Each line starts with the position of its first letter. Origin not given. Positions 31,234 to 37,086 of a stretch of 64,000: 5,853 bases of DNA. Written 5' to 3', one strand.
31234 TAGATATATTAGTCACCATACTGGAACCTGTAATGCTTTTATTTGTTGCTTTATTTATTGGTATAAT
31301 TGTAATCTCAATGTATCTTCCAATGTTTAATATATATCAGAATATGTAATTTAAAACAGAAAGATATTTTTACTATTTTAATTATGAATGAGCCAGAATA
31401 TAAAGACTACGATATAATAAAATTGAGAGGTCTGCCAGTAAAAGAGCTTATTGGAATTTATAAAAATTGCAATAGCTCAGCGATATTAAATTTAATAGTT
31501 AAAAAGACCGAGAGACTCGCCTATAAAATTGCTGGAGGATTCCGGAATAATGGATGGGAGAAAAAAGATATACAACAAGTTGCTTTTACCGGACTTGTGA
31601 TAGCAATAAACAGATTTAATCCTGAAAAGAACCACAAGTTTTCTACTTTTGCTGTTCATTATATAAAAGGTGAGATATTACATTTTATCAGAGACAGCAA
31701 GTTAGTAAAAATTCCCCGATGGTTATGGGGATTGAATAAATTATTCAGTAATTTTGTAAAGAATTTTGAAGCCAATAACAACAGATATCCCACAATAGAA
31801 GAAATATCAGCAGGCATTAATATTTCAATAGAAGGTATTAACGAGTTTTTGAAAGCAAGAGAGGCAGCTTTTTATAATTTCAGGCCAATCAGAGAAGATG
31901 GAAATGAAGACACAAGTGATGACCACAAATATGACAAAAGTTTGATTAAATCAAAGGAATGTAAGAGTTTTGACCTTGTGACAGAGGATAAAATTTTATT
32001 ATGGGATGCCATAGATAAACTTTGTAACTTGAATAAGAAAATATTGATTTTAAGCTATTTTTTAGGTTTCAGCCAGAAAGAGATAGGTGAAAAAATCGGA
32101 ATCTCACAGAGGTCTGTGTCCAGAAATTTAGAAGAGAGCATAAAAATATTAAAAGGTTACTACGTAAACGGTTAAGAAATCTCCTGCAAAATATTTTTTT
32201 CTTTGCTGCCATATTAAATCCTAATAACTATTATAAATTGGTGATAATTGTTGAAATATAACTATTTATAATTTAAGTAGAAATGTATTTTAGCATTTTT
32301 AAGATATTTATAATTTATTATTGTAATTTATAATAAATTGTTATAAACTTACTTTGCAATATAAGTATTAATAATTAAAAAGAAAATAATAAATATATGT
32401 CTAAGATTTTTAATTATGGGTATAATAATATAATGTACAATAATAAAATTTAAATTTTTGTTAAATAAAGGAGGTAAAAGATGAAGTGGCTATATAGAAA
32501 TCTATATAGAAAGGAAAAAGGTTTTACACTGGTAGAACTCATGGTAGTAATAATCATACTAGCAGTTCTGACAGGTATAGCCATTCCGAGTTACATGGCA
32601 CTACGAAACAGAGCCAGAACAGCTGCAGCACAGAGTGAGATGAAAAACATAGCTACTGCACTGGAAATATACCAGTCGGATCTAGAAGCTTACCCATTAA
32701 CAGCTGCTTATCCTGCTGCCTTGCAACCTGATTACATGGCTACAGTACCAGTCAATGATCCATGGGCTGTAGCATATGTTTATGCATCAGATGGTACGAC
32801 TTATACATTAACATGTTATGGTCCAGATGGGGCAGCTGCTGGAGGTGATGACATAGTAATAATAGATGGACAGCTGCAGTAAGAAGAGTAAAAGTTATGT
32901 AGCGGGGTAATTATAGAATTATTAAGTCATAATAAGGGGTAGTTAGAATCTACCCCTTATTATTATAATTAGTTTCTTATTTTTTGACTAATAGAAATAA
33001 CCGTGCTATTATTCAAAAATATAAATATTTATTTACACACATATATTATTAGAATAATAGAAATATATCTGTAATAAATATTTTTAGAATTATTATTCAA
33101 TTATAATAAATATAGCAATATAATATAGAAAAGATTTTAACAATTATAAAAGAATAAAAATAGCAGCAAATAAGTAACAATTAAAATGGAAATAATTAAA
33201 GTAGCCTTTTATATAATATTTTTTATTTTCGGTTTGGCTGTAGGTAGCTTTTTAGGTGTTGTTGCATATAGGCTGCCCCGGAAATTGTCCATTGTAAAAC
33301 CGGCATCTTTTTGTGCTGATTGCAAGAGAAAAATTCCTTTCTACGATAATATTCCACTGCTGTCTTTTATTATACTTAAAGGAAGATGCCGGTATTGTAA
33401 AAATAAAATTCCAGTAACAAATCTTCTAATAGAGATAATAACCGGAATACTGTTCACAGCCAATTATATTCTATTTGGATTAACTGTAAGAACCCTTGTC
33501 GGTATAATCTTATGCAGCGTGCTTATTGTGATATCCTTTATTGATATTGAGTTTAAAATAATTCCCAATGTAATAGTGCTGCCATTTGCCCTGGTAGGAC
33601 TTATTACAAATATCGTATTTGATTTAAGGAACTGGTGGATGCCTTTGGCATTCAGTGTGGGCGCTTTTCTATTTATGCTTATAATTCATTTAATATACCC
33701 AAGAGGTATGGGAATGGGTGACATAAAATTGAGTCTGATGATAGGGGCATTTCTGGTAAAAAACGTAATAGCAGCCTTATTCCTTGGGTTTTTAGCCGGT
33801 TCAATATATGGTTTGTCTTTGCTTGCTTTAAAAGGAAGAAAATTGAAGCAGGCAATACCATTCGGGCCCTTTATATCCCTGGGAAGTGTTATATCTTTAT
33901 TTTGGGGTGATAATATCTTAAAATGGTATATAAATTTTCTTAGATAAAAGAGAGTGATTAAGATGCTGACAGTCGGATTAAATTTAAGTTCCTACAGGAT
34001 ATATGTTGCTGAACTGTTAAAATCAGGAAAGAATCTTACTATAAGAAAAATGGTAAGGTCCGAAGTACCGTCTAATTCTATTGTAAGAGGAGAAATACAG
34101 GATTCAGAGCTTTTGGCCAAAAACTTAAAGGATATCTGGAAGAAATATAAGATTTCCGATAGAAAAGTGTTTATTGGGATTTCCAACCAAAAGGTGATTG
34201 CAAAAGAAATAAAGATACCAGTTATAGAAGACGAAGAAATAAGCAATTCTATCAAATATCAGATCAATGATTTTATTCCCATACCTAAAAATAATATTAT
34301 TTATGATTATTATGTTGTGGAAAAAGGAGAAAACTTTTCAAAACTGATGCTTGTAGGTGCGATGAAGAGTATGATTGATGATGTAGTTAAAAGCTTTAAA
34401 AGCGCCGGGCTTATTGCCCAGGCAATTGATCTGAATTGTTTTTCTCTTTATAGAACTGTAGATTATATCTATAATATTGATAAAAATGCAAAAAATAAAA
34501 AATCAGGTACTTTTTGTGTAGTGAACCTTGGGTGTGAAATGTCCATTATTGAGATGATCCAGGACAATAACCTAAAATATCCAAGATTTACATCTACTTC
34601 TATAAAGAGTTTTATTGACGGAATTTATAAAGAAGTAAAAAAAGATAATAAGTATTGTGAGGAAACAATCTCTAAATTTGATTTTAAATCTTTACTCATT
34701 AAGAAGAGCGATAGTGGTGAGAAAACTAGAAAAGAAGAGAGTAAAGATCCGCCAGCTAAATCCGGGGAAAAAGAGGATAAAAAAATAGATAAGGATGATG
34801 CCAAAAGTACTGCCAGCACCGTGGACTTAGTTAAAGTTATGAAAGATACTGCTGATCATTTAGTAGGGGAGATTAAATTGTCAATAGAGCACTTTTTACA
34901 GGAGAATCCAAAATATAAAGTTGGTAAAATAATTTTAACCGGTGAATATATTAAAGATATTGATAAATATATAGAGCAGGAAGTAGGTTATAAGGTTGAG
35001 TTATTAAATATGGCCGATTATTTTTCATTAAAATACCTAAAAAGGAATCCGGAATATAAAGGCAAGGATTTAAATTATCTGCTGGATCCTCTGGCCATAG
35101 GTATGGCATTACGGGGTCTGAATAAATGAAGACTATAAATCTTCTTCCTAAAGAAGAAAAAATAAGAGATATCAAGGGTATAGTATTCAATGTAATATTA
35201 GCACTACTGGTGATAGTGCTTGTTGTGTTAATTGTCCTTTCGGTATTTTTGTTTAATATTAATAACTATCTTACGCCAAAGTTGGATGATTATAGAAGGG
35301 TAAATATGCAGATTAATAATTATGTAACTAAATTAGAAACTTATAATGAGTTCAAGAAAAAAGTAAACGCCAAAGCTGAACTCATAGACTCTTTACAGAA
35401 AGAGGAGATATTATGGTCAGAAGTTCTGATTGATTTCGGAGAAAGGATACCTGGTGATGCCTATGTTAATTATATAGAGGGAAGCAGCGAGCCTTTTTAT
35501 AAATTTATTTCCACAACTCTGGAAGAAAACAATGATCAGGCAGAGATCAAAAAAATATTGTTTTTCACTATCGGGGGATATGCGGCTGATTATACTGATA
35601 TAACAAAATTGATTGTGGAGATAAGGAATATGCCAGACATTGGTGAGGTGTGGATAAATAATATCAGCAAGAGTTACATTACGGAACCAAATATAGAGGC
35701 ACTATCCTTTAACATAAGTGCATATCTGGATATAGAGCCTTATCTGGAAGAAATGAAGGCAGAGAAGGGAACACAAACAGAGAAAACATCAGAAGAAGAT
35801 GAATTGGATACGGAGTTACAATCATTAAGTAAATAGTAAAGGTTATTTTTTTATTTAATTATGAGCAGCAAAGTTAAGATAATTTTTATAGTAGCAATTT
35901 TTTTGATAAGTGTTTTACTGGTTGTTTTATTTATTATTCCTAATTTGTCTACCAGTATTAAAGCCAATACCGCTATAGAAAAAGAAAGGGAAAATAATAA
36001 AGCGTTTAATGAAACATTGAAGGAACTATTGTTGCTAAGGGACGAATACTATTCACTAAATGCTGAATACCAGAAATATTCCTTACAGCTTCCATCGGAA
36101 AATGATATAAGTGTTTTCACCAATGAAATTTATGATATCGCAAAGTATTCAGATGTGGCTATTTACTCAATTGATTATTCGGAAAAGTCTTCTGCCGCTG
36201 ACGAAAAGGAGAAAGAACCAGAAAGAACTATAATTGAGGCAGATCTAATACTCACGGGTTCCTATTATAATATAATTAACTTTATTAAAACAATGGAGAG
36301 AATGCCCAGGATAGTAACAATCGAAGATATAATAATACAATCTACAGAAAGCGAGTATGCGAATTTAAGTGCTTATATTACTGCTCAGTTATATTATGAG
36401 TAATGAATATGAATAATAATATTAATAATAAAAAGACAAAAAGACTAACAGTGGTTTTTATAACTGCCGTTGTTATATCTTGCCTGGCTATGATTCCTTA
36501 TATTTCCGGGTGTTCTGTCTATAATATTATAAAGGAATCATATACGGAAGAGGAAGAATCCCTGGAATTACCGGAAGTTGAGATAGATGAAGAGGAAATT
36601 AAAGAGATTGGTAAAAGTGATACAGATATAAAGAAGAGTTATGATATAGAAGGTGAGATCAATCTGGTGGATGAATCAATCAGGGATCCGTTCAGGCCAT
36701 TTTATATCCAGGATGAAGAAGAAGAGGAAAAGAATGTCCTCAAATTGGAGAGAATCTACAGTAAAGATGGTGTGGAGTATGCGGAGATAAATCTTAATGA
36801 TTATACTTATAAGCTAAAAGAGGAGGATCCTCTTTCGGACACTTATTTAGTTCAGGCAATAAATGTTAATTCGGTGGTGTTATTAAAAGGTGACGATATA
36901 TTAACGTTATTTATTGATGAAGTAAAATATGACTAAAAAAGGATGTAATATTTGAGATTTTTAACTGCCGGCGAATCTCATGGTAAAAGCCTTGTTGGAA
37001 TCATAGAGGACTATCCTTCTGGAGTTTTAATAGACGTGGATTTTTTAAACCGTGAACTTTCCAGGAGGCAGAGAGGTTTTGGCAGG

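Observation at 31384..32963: Type IV pilus locus encodes its own SigB/SigF-type sigma factor, with a matching promoter on the major pilin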

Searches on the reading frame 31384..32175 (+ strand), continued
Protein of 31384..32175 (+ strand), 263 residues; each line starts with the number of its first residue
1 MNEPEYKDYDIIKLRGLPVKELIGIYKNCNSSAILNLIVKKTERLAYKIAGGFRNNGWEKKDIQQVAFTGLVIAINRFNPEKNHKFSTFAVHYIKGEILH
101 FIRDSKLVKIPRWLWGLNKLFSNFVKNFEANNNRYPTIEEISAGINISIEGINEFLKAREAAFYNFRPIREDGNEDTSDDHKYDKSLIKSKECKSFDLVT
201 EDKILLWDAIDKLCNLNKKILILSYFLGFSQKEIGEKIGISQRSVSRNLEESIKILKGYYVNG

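Call 53: search_protein_families(library=ncbifam, alignment_id=A1, max_evalue=1e-10)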
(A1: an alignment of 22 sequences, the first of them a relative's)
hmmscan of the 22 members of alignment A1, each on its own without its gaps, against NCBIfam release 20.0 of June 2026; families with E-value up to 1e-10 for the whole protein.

A. member 1, P0001 (263 aa): 28 families (the best 25 are shown)
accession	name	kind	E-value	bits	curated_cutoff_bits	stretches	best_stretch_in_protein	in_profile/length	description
TIGR02980.1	SigBFG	subfamily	2.6e-43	148.3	234.35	1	35-257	5-223/227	SigB/SigF/SigG family RNA polymerase sigma factor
NF005644.0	PRK07408.1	subfamily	4.7e-39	134.6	261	1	20-258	14-251/258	RNA polymerase sigma factor SigF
TIGR02885.1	spore_sigF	equivalog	1e-34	120.4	321.45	1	25-254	4-225/231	RNA polymerase sporulation sigma factor SigF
NF004052.0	PRK05572.1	subfamily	8.5e-34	117.2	311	1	19-251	19-240/252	SigF/SigG family RNA polymerase sporulation sigma factor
TIGR02941.1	Sigma_B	equivalog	1.6e-29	103.2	315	1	19-257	15-250/255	RNA polymerase sigma factor SigB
NF006071.0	PRK08215.1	equivalog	2.8e-29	102.5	372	1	20-257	25-254/258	RNA polymerase sporulation sigma factor SigG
NF005514.0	PRK07122.1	subfamily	8.1e-28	97.3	372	1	36-257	43-260/264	RNA polymerase sigma factor SigF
TIGR02937.1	sigma70-ECF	superfamily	3.8e-27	94.9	42.9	1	37-257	5-162/165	sigma-70 family RNA polymerase sigma factor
TIGR02850.1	spore_sigG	equivalog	6.5e-27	94.6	457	1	19-256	21-250/254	RNA polymerase sporulation sigma factor SigG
TIGR02479.1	FliA_WhiG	subfamily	1.7e-22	80.3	189.6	1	45-257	12-220/224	FliA/WhiG family RNA polymerase sigma factor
NF004935.0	PRK06288.1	equivalog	2e-21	76.8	343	1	21-249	21-251/270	RNA polymerase sigma factor WhiG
NF005413.0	PRK06986.1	subfamily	2.6e-17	63.5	201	1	60-257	43-233/241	RNA polymerase sigma factor FliA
NF005809.0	PRK07670.1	equivalog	8.7e-17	61.5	326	1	58-254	51-244/255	FliA/WhiG family RNA polymerase sigma factor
TIGR02393.1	RpoD_Cterm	equivalog_domain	4.1e-16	59.3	354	1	38-241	5-209/238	RNA polymerase sigma factor RpoD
TIGR02392.1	rpoH_proteo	equivalog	2.6e-15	56.8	323.1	1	30-245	33-253/270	RNA polymerase sigma factor RpoH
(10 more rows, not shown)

B. families by the number of members that match (of 22 scanned): 42 families (the first 25 are shown)
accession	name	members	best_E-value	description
TIGR02980.1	SigBFG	22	5.2e-47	SigB/SigF/SigG family RNA polymerase sigma factor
NF005644.0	PRK07408.1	22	2.3e-42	RNA polymerase sigma factor SigF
TIGR02885.1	spore_sigF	22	2.2e-37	RNA polymerase sporulation sigma factor SigF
NF006071.0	PRK08215.1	22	6.5e-36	RNA polymerase sporulation sigma factor SigG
NF004052.0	PRK05572.1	22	5.9e-35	SigF/SigG family RNA polymerase sporulation sigma factor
TIGR02941.1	Sigma_B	22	1.2e-34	RNA polymerase sigma factor SigB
TIGR02937.1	sigma70-ECF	22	2e-32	sigma-70 family RNA polymerase sigma factor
TIGR02850.1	spore_sigG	22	2.4e-31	RNA polymerase sporulation sigma factor SigG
NF005514.0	PRK07122.1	22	2e-29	RNA polymerase sigma factor SigF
NF004935.0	PRK06288.1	22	3.8e-28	RNA polymerase sigma factor WhiG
TIGR02479.1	FliA_WhiG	22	4.2e-26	FliA/WhiG family RNA polymerase sigma factor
TIGR02997.1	Sig70-cyanoRpoD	22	7.6e-25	RNA polymerase sigma factor, RpoD/SigA family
NF005413.0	PRK06986.1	22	8.4e-24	RNA polymerase sigma factor FliA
NF005809.0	PRK07670.1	22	8e-19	FliA/WhiG family RNA polymerase sigma factor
NF004572.0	PRK05911.1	22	2e-16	RNA polymerase sigma factor sigma-28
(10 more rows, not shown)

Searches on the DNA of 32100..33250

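Call 54: search_rna_families(source=window, start=32100, end=33250, threshold=evalue, max_evalue=1)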
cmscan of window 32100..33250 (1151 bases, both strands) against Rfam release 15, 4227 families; matches with E-value up to 1: 0.
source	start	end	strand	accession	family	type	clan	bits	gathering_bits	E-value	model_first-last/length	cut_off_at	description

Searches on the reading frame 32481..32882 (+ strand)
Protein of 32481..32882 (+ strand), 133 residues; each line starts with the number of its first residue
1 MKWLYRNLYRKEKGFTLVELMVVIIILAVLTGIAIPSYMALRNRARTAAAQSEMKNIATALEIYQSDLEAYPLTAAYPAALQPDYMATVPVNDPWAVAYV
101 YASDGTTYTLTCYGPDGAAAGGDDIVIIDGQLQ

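Call 3: search_protein_families(library=pfam, proteins=[window:32481-32882:+], max_evalue=0.01)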
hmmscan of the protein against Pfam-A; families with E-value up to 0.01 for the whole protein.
window:32481-32882:+ (133 aa): 3 families
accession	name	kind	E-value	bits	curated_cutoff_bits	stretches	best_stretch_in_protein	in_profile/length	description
PF08334.16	T2SSG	-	3.4e-10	40.4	21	1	39-124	3-101/108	Type II secretion system (T2SS), protein G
PF07963.17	N_methyl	-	5.6e-10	38.8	21.2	1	10-35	2-27/27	Prokaryotic N-terminal methylation motif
PF16732.10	ComP_DUS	-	0.0012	20.1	27.3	1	36-112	1-72/87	Type IV minor pilin ComP, DNA uptake sequence receptor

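Call 4: search_protein_families(library=ncbifam, proteins=[window:32481-32882:+], max_evalue=0.01)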
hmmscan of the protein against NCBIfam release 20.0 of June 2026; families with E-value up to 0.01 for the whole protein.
window:32481-32882:+ (133 aa): 11 families
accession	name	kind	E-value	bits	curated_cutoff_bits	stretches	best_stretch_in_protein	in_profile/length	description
TIGR01710.1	typeII_sec_gspG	equivalog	7.9e-21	74.5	88.85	1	13-123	1-125/134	type II secretion system major pseudopilin GspG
NF041775.1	typeIV_PilA_Myxo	equivalog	7.1e-11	42.5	400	1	11-72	9-70/214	type IV pilin protein PilA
NF007862.0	PRK10574.1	equivalog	3.1e-10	40.3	138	1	11-64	3-56/145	prepilin peptidase-dependent pilin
NF041013.1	T4P_ComGE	equivalog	1.6e-08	34.5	49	1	11-69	2-61/83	competence type IV pilus minor pilin ComGE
TIGR01708.2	typeII_sec_gspH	equivalog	3.4e-08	33.6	80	1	12-65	1-51/169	type II secretion system minor pseudopilin GspH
NF040999.1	pilin_ComGC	equivalog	3.8e-08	33.4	75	1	12-69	1-58/84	competence type IV pilus major pilin ComGC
TIGR02532.1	IV_pilin_GFxxxE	domain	2.7e-07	30.1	16.3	1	13-35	2-24/24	prepilin-type N-terminal cleavage/methylation domain-containing protein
NF007800.0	PRK10506.1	equivalog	1.1e-05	25.4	158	1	9-55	5-51/163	prepilin peptidase-dependent protein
TIGR02596.1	TIGR02596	subfamily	9.5e-05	22.5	70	1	15-60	1-47/196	Verru_Chthon cassette protein D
TIGR02599.1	TIGR02599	subfamily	0.0011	18.3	256.5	1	14-80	1-68/361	Verru_Chthon cassette protein C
NF038304.1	EPS_HpsC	equivalog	0.0016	18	200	1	7-69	15-78/318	hormogonium polysaccharide secretion pseudopilin HpsC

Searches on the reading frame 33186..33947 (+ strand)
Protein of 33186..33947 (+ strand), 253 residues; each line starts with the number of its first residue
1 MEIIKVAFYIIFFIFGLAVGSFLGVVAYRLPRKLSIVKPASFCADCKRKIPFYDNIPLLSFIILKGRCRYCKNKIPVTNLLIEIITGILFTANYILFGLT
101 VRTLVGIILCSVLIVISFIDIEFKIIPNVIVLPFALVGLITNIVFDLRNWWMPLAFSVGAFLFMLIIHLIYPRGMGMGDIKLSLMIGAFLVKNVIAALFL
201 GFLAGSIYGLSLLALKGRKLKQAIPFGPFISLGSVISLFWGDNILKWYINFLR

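Call 3: search_protein_families(library=pfam, proteins=[window:33186-33947:+], max_evalue=0.01)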
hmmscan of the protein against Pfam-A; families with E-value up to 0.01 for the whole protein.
window:33186-33947:+ (253 aa): 2 families
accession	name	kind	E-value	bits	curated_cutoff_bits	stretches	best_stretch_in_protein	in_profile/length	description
PF06750.18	A24_N_bact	-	2e-31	108.3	23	1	14-96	1-83/84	Bacterial Peptidase A24 N-terminal domain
PF01478.23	Peptidase_A24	-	7.7e-16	58.9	26.5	1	107-210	1-104/104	Type IV leader peptidase family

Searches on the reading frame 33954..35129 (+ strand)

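Call 3: search_protein_families(library=pfam, proteins=[window:33954-35129:+], max_evalue=0.01)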
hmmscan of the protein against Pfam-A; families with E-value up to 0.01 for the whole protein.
window:33954-35129:+ (391 aa): 1 family
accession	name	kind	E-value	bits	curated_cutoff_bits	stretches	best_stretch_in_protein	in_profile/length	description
PF11104.14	PilM_2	-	1.2e-33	117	27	2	8-211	1-206/340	Type IV pilus assembly protein PilM;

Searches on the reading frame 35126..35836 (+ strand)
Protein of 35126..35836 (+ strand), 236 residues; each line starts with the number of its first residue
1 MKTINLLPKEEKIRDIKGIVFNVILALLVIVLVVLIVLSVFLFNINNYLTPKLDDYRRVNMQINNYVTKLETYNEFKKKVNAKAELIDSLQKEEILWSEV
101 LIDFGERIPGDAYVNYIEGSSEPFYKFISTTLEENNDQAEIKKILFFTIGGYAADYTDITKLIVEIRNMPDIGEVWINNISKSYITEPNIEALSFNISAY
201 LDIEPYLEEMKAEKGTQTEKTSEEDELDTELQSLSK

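Call 3: search_protein_families(library=pfam, proteins=[window:35126-35836:+], max_evalue=0.01)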
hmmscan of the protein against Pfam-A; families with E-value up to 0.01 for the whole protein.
window:35126-35836:+ (236 aa): 1 family
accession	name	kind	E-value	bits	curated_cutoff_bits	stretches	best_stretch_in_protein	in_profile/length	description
PF05137.18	PilN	-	0.0058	17.1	22.8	0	147-200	26-77/78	Fimbrial assembly protein (PilN)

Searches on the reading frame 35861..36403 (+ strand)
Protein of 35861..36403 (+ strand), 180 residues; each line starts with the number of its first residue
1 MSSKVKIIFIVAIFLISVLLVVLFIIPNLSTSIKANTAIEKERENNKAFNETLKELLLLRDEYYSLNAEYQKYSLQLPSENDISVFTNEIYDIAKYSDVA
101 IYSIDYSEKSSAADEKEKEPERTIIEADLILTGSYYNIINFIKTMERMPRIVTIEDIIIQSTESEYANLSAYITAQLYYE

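Call 3: search_protein_families(library=pfam, proteins=[window:35861-36403:+], max_evalue=0.01)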
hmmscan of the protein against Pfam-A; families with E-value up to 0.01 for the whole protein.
window:35861-36403:+ (180 aa): 1 family
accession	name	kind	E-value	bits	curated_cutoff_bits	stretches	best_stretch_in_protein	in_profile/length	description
PF04350.18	PilO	-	7.6e-14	52.5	22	1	47-178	16-141/145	Pilus assembly protein, PilO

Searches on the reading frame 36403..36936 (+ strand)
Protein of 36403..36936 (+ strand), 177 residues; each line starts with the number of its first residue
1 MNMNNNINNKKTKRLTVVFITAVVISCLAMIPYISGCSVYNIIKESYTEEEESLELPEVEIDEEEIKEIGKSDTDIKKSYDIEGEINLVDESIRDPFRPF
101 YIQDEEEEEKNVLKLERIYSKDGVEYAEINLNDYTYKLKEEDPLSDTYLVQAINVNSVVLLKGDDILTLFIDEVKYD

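Call 3: search_protein_families(library=pfam, proteins=[window:36403-36936:+], max_evalue=0.01)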
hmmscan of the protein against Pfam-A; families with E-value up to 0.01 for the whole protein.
window:36403-36936:+ (177 aa): 1 family
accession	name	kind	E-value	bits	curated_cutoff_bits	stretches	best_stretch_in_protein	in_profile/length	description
PF18736.6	pEK499_p136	-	0.0074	16.5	26.6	0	54-128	51-126/152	HEPN pEK499 p136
